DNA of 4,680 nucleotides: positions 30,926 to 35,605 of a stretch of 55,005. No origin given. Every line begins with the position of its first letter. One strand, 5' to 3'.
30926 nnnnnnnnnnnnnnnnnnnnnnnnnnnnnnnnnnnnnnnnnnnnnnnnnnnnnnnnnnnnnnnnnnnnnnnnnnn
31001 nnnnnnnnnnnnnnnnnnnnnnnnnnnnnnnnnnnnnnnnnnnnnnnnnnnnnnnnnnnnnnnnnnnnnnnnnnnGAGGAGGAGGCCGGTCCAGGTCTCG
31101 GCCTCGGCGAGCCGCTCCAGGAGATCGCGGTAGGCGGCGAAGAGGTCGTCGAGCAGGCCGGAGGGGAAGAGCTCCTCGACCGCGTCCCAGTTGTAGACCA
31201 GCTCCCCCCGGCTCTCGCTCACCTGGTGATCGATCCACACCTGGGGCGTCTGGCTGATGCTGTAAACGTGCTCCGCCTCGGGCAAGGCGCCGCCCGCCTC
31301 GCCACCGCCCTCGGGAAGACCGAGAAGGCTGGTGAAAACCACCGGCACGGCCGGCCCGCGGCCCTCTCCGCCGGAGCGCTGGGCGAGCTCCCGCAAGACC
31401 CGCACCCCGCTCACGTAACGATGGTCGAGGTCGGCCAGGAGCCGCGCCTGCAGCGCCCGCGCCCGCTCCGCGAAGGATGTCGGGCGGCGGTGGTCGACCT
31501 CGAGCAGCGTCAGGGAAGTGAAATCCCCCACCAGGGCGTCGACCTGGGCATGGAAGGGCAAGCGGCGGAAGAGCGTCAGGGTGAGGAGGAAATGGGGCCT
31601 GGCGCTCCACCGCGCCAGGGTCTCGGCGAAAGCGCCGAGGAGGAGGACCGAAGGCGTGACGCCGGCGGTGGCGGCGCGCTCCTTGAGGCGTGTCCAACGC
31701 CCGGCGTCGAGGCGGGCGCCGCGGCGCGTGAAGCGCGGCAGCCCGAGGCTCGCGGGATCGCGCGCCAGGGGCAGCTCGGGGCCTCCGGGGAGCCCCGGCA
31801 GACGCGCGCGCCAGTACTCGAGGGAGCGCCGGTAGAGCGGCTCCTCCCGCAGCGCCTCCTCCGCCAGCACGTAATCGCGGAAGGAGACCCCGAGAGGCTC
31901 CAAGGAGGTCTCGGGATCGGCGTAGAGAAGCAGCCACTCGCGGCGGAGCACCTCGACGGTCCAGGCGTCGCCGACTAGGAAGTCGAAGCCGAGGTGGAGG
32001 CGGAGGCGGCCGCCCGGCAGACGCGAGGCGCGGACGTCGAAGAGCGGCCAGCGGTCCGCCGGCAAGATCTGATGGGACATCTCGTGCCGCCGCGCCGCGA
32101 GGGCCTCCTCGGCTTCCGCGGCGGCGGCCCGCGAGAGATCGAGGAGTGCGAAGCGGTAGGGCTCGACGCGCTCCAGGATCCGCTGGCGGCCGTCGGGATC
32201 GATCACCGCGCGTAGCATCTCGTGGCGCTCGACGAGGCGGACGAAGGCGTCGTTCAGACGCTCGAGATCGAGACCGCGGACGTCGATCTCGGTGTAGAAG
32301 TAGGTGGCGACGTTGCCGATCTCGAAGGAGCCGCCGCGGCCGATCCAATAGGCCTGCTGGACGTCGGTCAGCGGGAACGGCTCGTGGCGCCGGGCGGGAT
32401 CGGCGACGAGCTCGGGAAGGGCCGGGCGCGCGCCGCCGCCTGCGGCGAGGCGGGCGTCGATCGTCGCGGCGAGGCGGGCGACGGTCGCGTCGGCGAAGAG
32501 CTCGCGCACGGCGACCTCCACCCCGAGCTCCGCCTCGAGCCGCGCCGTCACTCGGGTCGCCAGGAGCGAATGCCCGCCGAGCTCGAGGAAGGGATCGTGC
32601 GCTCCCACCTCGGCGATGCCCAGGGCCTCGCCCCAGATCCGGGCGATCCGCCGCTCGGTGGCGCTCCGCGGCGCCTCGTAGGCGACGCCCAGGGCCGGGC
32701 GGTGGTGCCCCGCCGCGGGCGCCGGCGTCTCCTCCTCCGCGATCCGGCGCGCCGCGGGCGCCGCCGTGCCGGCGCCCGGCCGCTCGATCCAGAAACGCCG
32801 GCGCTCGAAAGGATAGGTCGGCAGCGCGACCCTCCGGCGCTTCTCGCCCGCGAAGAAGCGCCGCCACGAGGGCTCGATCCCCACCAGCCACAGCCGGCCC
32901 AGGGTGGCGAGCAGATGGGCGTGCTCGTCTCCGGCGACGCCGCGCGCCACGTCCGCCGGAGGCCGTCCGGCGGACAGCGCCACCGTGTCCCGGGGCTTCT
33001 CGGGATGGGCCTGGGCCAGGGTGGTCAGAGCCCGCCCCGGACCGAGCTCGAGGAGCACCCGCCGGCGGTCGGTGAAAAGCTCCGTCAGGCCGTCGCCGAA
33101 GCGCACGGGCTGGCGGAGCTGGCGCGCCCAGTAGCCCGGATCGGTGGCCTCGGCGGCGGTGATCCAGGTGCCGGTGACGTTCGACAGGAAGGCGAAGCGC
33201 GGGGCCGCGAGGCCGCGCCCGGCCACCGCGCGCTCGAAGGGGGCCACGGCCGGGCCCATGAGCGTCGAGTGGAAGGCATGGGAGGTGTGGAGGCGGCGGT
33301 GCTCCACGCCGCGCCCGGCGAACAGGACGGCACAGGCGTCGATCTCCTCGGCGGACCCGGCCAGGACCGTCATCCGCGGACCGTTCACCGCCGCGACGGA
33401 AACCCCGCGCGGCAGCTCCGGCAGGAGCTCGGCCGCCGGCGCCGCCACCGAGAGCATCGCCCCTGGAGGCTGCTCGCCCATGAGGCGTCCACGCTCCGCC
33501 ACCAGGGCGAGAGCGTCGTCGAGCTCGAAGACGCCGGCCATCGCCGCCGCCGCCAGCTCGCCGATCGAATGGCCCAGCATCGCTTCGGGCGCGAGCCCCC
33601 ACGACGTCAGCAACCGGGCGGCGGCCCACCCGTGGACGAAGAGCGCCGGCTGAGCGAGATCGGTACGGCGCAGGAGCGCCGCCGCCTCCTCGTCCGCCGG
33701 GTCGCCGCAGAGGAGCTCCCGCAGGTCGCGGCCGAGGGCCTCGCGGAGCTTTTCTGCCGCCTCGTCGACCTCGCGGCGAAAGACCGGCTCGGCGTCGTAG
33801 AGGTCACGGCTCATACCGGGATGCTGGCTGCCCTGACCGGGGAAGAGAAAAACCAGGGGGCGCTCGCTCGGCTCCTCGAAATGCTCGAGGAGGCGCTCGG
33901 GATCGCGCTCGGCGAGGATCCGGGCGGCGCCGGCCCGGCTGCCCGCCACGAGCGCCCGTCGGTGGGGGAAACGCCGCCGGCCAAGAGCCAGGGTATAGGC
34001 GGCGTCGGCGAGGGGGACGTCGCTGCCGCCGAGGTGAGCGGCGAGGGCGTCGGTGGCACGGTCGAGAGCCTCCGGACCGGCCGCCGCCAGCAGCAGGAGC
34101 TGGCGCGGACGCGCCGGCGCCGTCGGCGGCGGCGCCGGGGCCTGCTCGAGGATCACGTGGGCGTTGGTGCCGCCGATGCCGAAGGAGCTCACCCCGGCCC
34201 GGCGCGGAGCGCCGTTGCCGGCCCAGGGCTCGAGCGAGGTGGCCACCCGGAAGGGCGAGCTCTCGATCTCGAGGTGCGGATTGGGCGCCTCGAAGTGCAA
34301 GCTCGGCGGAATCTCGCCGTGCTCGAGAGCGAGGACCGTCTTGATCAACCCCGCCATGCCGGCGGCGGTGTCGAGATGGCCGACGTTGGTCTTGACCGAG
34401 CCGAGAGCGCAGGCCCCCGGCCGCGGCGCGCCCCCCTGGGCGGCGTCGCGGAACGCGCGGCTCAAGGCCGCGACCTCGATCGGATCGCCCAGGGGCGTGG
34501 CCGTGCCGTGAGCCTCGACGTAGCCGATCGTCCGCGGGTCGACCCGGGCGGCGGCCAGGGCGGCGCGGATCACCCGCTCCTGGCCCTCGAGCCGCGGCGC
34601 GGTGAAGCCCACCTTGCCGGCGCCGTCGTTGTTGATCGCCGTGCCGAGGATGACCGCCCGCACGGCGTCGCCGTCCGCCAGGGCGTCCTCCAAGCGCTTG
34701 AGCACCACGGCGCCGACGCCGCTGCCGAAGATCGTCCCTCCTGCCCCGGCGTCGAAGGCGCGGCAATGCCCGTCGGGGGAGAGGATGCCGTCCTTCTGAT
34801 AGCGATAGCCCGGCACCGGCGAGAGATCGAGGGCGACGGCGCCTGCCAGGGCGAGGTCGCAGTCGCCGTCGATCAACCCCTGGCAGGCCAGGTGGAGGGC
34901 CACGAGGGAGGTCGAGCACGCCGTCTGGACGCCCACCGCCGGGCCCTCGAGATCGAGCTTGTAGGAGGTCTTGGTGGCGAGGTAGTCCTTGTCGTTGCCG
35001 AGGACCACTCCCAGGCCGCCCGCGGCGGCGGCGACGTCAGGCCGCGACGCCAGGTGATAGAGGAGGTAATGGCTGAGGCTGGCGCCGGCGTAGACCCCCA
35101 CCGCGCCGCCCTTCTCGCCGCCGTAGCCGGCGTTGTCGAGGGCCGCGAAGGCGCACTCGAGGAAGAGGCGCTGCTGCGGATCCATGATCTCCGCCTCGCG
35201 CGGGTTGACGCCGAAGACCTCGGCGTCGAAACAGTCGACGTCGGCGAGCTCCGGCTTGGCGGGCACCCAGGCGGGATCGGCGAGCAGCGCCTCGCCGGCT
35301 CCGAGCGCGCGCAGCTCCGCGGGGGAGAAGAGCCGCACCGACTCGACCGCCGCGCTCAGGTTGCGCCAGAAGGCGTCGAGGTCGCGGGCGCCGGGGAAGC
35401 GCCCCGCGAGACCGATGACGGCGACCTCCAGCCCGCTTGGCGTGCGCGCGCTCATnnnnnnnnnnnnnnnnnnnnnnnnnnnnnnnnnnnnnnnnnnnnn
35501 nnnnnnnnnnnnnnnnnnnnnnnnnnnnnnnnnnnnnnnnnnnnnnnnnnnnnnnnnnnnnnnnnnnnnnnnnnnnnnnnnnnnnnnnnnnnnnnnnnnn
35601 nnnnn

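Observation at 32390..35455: Minimal KS-AT-T modules with NRPS-style carriers and no reductive domains; the second feeds a Cy domain directly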

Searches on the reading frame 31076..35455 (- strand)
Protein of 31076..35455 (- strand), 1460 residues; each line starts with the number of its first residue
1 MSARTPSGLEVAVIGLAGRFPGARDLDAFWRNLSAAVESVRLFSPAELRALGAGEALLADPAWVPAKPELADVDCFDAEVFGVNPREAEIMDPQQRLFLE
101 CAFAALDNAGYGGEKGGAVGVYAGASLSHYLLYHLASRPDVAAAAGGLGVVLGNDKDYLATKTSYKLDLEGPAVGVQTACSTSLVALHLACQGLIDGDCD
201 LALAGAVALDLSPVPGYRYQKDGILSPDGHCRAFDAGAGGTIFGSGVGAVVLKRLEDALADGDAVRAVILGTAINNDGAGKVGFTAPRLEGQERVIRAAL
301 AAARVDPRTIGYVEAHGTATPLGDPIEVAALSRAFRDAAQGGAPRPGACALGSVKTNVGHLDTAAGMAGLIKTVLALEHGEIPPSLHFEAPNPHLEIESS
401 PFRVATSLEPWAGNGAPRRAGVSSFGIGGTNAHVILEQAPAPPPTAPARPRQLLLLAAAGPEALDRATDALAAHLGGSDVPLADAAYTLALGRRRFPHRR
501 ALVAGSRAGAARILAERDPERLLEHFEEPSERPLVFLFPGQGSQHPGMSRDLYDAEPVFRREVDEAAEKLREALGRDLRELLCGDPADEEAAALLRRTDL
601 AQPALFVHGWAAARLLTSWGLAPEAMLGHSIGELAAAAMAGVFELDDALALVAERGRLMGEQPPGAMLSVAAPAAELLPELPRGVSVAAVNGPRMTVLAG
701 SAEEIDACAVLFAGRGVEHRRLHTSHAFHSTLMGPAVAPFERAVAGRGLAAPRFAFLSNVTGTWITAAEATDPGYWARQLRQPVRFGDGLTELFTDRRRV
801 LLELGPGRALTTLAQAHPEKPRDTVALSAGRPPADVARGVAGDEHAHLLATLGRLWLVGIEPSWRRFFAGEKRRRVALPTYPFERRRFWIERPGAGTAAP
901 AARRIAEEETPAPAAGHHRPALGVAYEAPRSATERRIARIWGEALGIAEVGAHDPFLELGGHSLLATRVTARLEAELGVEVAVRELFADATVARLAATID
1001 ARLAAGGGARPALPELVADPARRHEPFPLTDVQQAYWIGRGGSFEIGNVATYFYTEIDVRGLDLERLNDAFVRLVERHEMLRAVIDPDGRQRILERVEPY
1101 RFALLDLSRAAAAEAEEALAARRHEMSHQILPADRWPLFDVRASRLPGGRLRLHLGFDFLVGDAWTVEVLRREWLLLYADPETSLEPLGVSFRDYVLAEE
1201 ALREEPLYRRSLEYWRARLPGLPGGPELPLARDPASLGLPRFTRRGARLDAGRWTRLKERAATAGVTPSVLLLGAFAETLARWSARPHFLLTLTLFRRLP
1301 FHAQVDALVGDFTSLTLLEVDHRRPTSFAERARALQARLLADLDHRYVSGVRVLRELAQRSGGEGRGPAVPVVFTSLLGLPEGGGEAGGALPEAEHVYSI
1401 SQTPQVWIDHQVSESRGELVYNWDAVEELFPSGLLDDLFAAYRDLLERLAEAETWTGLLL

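Call 33: find_related_loci(query=window:31076-35455:-, collection=genome_contigs, flank=10000)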
Query window:31076-35455:- (1460 aa) in genome_contigs; peptide patterns used: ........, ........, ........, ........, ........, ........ (x = any residue, [..] = any of these).
599 stretches matched a pattern (row limit reached: there are more); 584 encode a relative of the query (tblastn E <= 1e-3); the best 80 are kept; 80 distinct loci.
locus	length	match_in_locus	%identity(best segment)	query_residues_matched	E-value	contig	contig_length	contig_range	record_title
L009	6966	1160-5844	56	1-1453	0e+0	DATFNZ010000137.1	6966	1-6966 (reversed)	MAG TPA_asm: Thermoanaerobaculia bacterium isolate SMAG_U9264 k141_835692, whole genome shotgun sequence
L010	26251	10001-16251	56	9-1450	0e+0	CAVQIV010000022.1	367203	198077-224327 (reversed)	MAG: Thermoanaerobaculaceae bacterium isolate MFD10043.bin.2.76 genome assembly, contig: contig_8787, whole genome shotg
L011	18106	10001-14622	57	7-1455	0e+0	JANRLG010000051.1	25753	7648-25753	MAG: Thermoanaerobaculia bacterium isolate bins.484 k141_542919, whole genome shotgun sequence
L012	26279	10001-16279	55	1-1453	0e+0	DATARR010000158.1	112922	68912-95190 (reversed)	MAG TPA_asm: Thermoanaerobaculia bacterium isolate SMAG_U5499 k141_1740635, whole genome shotgun sequence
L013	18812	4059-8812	53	7-1453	0e+0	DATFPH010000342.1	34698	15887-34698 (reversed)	MAG TPA_asm: Thermoanaerobaculia bacterium isolate SMAG_U9298 k141_391090, whole genome shotgun sequence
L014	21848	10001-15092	52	8-1454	0e+0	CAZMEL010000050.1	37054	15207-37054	MAG TPA_asm: uncultured Thermoanaerobaculia bacterium isolate binchicken_co237_100 genome assembly, contig: NODE_580_len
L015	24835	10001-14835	46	10-1455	0e+0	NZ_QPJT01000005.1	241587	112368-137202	Anaerobacterium chartisolvens strain DSM 27016 Ga0244570_105, whole genome shotgun sequence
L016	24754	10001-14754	53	9-1455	0e+0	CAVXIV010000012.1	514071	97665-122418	MAG: uncultured Acidobacteriota bacterium isolate MFD03066.bin.2.238 genome assembly, contig: contig_32627, whole genome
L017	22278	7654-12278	50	5-1453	0e+0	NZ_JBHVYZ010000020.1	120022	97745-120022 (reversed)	Streptomyces sp. NPDC058307 NPDC058307_T38_E2.ctg-0020, whole genome shotgun sequence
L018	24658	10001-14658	51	11-1460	0e+0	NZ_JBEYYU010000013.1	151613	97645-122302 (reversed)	Streptomyces sp. NPDC046716 NPDC046716_298_D8.ctg-0013, whole genome shotgun sequence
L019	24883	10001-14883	52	1-1453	0e+0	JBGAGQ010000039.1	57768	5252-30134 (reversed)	MAG: Thermoanaerobaculia bacterium isolate MAG_MBR_H125.76 MBRH125-76_opera_contig_1764, whole genome shotgun sequence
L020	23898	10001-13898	47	7-1161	0e+0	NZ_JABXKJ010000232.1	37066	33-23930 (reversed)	MAG: Nostoc sp. NMS7 NODE_1320_length_37066_cov_30.1273, whole genome shotgun sequence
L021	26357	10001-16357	45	2-1452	0e+0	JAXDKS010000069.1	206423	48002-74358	MAG: Acidobacteriota bacterium isolate BP_60 scaffold_172431, whole genome shotgun sequence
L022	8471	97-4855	42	10-1457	0e+0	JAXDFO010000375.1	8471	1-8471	MAG: Blastocatellia bacterium isolate BP_48 scaffold_2450853, whole genome shotgun sequence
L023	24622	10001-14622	51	5-1453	0e+0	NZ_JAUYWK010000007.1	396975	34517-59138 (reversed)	Streptomyces sasae strain JR-39 Scaffold7, whole genome shotgun sequence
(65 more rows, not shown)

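Call 38: search_protein_families(library=pfam, proteins=[L023:4553-10312:+, L023:18496-21672:+, L023:21666-22685:+, L023:22682-23968:+, L023:3206-4501:+, L023:1098-2354:-], max_evalue=0.001)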
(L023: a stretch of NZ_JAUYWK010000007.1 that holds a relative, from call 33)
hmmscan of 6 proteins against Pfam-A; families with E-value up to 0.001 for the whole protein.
L023:4553-10312:+ (1919 aa): 4 families
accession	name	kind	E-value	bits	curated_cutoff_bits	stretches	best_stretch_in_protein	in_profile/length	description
PF00501.34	AMP-binding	-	3.9e-158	526.7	29.9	2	1305-1662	2-384/384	AMP-binding enzyme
PF00668.25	Condensation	-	3.1e-123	412.3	30.6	2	838-1285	5-455/456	Condensation domain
PF00550.31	PP-binding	-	4.9e-28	97.6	20.8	2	1821-1884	2-67/67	Phosphopantetheine attachment site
PF13193.12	AMP-binding_C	-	1.8e-19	70.9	24.5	2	1720-1793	1-76/76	AMP-binding enzyme C-terminal domain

L023:18496-21672:+ (1058 aa): 4 families
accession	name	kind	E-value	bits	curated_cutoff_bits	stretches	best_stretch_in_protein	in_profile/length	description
PF00501.34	AMP-binding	-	9.7e-70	235.7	29.9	1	469-821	2-384/384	AMP-binding enzyme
PF00668.25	Condensation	-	1.4e-23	83.8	30.6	1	48-333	31-323/456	Condensation domain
PF00550.31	PP-binding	-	1.4e-14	54.5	20.8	1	983-1046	2-67/67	Phosphopantetheine attachment site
PF13193.12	AMP-binding_C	-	6.7e-08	33.8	24.5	1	880-954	1-76/76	AMP-binding enzyme C-terminal domain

L023:21666-22685:+ (339 aa): 1 family
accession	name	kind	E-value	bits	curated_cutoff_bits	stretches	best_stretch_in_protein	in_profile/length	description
PF02668.22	TauD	-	1.1e-42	147.2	27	1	50-337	14-266/267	Taurine catabolism dioxygenase TauD, TfdA family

L023:22682-23968:+ (428 aa): 0 families

L023:3206-4501:+ (431 aa): 3 families
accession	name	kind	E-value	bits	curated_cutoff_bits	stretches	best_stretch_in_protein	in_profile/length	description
PF07690.21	MFS_1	-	5.3e-32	111.5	33.4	1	20-363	2-336/347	Major Facilitator Superfamily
PF05977.19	MFS_3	-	2.1e-27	96.2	27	1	11-414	7-400/524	Transmembrane secretion effector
PF12832.13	MFS_1_like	-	1.5e-11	44.4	25.2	1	48-381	32-362/373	MFS_1 like family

L023:1098-2354:- (418 aa): 7 families
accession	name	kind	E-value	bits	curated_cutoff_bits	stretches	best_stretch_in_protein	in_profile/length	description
PF13560.12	HTH_31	-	5e-11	43.2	27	1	6-62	1-59/64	Helix-turn-helix domain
PF01381.28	HTH_3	-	3.6e-10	40.2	23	1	11-63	1-54/55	Helix-turn-helix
PF12844.13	HTH_19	-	2.9e-07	30.8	30.2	1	8-61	1-55/64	Helix-turn-helix domain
PF14559.12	TPR_19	-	5.9e-05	23.8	25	0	290-346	7-57/68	Tetratricopeptide repeat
PF13428.12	TPR_14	-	0.0001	23.1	23.5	0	233-274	2-41/44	Tetratricopeptide repeat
PF13432.12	TPR_16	-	0.00035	21.4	32.7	0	306-341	23-58/65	Tetratricopeptide repeat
PF13181.12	TPR_8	-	0.00054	20.4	25.7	0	233-262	2-31/34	Tetratricopeptide repeat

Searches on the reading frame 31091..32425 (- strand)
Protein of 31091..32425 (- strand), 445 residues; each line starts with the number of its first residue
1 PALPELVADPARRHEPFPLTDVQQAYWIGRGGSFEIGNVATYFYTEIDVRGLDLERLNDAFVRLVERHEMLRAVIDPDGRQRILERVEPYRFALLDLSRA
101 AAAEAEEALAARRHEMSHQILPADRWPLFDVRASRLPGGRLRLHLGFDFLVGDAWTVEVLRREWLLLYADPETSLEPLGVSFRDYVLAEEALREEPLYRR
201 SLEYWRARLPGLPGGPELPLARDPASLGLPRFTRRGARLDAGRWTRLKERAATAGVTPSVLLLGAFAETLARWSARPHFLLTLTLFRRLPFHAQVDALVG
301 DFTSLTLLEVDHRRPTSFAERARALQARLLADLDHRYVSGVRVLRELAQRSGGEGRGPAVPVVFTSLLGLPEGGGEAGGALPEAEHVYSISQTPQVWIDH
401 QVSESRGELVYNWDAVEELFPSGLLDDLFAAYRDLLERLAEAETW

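Call 58: search_solved_structures(query=window:31091-32425:-, max_evalue=1e-10, show_alignments=2)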
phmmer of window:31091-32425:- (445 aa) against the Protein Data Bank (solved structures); distinct sequences matched with E-value up to 1e-10: 10.
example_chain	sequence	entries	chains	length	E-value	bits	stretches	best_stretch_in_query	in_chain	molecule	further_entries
5t7z_A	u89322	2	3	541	9.8e-101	341.2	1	5-443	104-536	EpoB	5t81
7jtj_A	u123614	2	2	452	8.3e-98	331.6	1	6-444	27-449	Irp2 protein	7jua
5t3e_A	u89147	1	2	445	3.1e-80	273.7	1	14-441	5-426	Bacillamide synthetase heterocyclization domain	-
7ly7_A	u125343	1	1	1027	2.1e-79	270.9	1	13-441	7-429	BmdB, Bacillamide NRPS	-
7ly4_E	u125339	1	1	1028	2.1e-79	270.9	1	13-441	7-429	BmdB, bacillamide NRPS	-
6lta_A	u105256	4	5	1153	4.5e-77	263.2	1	3-440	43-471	Nonribosomal peptide synthetase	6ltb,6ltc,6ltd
7ry6_A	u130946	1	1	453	8e-72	245.9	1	14-443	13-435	HMWP2 nonribosomal peptide synthetase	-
7emy_A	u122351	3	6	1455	4.3e-71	243.5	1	7-442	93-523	Dihydroaeruginoic acid synthetase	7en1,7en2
6p1j_A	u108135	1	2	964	3.2e-12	49.5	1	17-348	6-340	Txo2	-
8xjz_C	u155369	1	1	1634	7.1e-11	45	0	18-437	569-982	Peptide synthetase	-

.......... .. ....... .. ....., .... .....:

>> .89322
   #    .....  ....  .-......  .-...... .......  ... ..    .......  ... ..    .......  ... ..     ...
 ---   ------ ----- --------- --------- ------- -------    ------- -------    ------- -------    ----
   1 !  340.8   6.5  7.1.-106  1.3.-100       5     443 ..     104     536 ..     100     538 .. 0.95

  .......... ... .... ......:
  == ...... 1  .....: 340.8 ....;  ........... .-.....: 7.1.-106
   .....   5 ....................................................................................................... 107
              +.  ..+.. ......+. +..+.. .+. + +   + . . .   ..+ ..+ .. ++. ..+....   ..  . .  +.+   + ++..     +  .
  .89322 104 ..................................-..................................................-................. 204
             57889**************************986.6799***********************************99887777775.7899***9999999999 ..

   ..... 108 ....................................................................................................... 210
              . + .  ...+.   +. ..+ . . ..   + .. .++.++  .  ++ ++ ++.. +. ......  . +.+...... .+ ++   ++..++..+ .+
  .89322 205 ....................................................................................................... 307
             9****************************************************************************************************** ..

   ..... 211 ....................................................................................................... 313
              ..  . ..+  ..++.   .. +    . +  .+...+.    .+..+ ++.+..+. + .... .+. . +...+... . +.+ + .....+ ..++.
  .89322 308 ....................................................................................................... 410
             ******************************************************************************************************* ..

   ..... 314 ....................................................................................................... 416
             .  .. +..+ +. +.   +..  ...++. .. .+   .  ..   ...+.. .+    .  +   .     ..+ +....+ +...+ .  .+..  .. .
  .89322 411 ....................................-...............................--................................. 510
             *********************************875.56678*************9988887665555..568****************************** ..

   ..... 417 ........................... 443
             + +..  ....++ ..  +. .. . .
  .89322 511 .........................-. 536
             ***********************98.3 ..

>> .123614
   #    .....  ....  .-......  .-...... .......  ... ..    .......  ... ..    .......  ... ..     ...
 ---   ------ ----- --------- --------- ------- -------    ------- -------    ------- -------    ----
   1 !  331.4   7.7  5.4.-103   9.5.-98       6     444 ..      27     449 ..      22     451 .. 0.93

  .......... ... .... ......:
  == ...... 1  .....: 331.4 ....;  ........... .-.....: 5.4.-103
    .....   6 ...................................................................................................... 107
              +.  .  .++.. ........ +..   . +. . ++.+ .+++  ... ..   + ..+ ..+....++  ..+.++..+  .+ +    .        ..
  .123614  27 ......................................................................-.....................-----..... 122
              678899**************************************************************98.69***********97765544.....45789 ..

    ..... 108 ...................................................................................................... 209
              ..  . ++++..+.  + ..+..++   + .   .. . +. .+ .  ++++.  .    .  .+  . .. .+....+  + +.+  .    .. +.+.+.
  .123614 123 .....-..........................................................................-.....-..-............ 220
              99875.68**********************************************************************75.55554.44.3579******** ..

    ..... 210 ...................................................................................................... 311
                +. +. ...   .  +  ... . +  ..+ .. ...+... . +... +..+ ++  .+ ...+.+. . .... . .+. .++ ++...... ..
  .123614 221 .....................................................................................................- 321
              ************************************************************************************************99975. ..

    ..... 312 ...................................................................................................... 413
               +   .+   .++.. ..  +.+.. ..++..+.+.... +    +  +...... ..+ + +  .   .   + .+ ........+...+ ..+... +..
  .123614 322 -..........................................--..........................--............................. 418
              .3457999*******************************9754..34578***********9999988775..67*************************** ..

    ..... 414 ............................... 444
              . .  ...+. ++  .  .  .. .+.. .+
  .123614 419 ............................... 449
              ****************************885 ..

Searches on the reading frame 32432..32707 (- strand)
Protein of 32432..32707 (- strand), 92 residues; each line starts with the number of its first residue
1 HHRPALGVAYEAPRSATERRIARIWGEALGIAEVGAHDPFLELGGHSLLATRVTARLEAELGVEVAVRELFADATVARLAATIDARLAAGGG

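Call 20: search_solved_structures(query=window:32432-32707:-, max_evalue=0.001)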
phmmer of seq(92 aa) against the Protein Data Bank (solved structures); distinct sequences matched with E-value up to 0.001: 59.
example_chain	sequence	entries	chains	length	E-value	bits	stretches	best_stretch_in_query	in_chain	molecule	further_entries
9lcq_A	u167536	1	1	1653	1.1e-29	105.8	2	8-85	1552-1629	PvdL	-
9lcp_A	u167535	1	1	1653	1.1e-29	105.8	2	8-85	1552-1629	PvdL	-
9lco_A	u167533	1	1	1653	4.5e-29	103.8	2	8-85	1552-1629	PvdL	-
9be3_A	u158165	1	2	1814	3.2e-20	75.5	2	9-83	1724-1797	Linear gramicidin synthase subunit A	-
9meh_A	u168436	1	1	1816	3.3e-20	75.5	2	9-83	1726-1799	Linear gramicidin synthase subunit A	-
6mfz_A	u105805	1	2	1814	3.8e-20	75.3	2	9-83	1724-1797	Linear gramicidin synthase subunit A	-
9be4_A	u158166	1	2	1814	1.3e-19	73.6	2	9-83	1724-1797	Linear gramicidin synthase subunit A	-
8z0q_C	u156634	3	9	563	9.5e-17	64.5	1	9-86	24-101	Special condensation domain in NRPS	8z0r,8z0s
2mr7_A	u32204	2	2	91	9.4e-16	61.3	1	9-88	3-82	Non-ribosomal peptide synthetase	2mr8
9up2_A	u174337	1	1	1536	4.6e-15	59.1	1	8-85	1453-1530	PvdL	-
2jgp_A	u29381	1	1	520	2.6e-14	56.7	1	10-85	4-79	TYROCIDINE SYNTHETASE 3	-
1dny_A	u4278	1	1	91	3.8e-14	56.2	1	4-85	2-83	NON-RIBOSOMAL PEPTIDE SYNTHETASE PEPTIDYL CARRIER PROTEIN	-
2gdw_A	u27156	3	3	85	6.7e-14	55.4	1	9-84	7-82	Tyrocidine synthetase III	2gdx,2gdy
2k2q_A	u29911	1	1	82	1.2e-13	54.5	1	9-81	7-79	Tyrocidine synthetase 3 (Tyrocidine synthetase III)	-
2md9_A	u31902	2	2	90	1.3e-13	54.5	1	7-85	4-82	Tyrocidine synthase 3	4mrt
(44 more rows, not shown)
